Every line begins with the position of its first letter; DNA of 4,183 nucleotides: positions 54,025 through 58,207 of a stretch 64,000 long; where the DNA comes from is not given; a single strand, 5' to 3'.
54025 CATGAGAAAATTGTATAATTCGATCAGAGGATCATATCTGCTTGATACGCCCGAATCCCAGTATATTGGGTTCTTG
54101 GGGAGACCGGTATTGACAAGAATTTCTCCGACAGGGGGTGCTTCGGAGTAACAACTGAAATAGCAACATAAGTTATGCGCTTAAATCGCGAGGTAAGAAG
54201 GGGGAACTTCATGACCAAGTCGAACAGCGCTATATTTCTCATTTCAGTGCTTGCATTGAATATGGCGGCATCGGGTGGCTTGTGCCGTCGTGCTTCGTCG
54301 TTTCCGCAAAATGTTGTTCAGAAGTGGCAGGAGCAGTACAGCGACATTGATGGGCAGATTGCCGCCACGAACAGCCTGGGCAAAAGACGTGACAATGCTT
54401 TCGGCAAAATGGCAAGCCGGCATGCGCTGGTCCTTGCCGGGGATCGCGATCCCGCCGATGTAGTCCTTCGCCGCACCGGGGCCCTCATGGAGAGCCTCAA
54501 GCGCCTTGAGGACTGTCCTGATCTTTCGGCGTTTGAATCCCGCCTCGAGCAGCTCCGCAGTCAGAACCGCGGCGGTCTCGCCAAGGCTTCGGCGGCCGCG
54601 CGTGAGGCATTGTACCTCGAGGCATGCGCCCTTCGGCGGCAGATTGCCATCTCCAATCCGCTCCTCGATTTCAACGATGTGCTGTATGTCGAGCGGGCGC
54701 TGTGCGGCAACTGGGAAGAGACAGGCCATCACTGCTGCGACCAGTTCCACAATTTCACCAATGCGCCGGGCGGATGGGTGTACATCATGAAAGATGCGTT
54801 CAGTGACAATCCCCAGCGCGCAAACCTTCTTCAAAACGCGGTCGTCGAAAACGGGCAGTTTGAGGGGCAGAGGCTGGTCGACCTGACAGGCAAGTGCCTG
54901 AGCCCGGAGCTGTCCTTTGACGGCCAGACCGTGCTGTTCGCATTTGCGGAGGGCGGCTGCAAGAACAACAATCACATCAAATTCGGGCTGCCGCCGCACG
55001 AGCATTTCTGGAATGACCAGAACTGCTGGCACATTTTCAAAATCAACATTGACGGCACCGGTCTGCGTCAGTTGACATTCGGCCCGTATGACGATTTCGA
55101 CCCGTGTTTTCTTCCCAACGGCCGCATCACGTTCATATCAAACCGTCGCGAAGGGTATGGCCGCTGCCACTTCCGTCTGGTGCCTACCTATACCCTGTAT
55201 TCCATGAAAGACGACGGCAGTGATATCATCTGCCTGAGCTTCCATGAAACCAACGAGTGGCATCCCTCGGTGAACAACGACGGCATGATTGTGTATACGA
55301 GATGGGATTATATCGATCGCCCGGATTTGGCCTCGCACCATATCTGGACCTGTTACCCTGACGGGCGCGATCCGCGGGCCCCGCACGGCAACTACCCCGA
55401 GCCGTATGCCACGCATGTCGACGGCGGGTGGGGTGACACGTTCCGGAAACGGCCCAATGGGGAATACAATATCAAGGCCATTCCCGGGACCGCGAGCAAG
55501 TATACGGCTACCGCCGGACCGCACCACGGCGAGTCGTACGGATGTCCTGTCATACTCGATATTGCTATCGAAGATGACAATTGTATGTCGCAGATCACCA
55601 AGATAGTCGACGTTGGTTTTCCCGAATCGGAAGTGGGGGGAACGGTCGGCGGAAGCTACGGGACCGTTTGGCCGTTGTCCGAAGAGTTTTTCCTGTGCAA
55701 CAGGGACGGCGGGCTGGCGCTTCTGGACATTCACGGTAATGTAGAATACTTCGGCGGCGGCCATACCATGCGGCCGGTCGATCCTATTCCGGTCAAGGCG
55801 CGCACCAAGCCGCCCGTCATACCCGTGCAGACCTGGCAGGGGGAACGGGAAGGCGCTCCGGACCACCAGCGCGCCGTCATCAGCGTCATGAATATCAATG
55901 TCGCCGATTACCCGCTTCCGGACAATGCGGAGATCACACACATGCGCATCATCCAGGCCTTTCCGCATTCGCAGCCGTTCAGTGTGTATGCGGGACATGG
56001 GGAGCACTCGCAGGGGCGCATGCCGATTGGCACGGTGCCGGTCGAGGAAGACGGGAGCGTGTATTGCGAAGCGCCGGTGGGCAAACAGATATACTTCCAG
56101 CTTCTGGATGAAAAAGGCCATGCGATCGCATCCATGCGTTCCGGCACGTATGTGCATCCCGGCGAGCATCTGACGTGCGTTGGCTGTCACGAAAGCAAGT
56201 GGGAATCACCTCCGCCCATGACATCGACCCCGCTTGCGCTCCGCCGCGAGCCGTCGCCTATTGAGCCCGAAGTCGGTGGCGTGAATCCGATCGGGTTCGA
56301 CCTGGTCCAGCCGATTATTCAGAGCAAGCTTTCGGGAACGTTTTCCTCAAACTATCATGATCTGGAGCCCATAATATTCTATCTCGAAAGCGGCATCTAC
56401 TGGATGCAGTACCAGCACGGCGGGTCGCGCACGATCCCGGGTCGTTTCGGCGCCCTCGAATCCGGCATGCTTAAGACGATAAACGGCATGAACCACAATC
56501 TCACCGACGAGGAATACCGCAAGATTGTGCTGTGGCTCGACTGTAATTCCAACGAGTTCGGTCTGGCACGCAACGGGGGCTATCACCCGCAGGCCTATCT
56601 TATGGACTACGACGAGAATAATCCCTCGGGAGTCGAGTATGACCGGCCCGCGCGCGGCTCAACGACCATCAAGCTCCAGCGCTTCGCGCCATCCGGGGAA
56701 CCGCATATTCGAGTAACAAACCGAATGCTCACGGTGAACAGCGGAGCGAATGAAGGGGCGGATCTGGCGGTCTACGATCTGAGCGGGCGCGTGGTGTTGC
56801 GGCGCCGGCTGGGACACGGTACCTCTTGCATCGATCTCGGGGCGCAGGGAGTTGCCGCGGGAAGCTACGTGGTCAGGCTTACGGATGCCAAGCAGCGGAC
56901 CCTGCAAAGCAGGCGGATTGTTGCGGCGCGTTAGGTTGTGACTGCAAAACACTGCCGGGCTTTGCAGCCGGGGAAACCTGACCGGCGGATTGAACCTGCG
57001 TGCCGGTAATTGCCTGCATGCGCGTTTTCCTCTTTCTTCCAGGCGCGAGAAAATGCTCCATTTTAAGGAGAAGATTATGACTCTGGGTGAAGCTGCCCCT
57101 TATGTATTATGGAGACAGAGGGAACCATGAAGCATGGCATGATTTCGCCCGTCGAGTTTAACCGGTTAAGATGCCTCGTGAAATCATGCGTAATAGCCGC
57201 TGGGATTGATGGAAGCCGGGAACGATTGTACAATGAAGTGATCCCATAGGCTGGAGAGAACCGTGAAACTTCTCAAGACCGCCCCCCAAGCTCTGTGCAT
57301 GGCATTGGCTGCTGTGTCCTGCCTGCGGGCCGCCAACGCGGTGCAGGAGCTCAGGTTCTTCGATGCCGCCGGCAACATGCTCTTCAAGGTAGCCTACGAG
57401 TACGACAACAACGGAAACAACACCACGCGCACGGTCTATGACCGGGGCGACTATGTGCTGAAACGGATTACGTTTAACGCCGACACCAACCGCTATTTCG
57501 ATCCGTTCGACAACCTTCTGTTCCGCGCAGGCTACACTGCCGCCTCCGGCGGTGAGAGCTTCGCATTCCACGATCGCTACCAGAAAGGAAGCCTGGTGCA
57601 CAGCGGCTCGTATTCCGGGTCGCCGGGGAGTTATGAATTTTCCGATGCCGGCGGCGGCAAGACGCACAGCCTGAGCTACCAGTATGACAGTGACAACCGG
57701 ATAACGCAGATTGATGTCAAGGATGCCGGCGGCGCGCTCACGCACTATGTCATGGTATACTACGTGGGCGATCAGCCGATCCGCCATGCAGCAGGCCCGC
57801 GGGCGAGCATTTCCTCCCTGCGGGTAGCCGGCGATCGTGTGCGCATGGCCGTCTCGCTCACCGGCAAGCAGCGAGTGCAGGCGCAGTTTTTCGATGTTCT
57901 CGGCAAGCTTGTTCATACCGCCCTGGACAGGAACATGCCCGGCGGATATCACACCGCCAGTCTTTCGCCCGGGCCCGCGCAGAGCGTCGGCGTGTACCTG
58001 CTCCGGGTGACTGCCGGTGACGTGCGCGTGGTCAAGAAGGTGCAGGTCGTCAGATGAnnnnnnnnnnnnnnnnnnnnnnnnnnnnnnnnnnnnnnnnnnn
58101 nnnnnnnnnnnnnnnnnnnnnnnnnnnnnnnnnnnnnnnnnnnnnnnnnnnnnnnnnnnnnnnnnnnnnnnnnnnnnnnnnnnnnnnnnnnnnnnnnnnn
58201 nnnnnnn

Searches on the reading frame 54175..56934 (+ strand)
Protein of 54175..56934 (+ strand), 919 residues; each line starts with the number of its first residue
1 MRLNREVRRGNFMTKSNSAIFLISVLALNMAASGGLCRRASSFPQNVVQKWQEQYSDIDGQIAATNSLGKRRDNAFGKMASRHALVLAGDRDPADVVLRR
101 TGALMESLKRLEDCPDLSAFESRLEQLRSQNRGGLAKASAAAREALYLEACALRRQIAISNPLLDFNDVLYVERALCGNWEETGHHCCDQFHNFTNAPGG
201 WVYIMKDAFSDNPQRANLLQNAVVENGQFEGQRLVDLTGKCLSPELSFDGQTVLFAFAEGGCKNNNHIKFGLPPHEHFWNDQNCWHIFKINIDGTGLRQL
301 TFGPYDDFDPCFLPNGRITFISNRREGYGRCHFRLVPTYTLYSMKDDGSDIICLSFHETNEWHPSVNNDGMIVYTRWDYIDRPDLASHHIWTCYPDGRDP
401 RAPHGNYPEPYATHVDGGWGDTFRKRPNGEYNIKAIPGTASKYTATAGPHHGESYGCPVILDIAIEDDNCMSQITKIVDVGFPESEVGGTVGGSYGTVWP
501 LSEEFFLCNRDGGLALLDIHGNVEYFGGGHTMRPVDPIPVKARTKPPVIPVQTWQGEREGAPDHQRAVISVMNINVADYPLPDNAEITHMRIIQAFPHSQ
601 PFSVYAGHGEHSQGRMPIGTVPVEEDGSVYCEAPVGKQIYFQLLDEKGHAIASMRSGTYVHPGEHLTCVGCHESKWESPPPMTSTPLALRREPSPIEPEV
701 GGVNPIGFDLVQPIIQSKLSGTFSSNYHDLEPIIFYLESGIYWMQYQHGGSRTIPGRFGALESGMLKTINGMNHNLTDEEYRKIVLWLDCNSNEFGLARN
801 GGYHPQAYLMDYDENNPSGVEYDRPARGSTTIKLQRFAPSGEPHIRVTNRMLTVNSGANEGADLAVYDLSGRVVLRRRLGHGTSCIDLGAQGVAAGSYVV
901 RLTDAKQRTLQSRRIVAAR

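Call 16: search_protein_families(library=pfam, proteins=[window:54175-56934:+], max_evalue=0.01)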
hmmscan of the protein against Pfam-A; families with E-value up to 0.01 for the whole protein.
window:54175-56934:+ (919 aa): 3 families
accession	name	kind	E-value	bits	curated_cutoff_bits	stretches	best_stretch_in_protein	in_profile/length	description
PF18582.6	HZS_alpha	-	4.6e-20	72.4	26.6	1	612-673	37-98/98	Hydrazine synthase alpha subunit middle domain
PF18962.6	Por_Secre_tail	-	0.00021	21.9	27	1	850-915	8-74/75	Secretion system C-terminal sorting domain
PF07676.18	PD40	-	0.00045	20.6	20.9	1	297-328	1-31/38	WD40-like Beta Propeller Repeat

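Call 44: search_protein_families(library=ncbifam, proteins=[window:54175-56934:+], max_evalue=0.1)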
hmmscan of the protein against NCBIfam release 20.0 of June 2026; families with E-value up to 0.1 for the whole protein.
window:54175-56934:+ (919 aa): 3 families
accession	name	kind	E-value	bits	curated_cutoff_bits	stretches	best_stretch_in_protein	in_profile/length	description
NF052339.1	hydrazine_alpha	equivalog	1.5e-08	33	800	1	612-676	525-588/804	hydrazine synthase subunit alpha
TIGR04183.1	Por_Secre_tail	domain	3.1e-06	27.1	23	1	849-909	8-65/72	T9SS type A sorting domain-containing protein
TIGR02800.1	propeller_TolB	equivalog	0.00047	19.2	343.15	1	287-372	261-336/418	Tol-Pal system beta propeller repeat protein TolB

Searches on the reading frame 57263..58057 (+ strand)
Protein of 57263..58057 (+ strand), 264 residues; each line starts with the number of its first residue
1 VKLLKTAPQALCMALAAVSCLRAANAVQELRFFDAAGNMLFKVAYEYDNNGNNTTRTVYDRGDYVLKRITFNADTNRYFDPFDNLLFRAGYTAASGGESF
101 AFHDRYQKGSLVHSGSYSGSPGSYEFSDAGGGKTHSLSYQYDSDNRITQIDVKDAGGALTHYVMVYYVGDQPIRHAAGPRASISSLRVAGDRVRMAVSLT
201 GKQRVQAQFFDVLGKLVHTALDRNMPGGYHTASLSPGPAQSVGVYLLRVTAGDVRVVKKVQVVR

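Call 16: search_protein_families(library=pfam, proteins=[window:57263-58057:+], max_evalue=0.01)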
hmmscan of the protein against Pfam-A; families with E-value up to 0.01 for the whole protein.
window:57263-58057:+ (264 aa): 1 family
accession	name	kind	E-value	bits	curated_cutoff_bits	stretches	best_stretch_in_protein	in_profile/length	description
PF18962.6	Por_Secre_tail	-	0.0021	18.7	27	0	201-262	18-75/75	Secretion system C-terminal sorting domain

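Call 44: search_protein_families(library=ncbifam, proteins=[window:57263-58057:+], max_evalue=0.1)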
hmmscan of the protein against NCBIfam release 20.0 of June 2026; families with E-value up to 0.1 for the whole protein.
window:57263-58057:+ (264 aa): 1 family
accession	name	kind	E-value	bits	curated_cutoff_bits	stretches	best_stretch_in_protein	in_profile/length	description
TIGR04183.1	Por_Secre_tail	domain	6.3e-07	29.3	23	1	199-260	15-69/72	T9SS type A sorting domain-containing protein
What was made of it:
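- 57263..58057 (+): 264-aa protein with a T9SS tail; operon member. TIGR04183 at 29.3 bits, above the cutoff (call 44).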
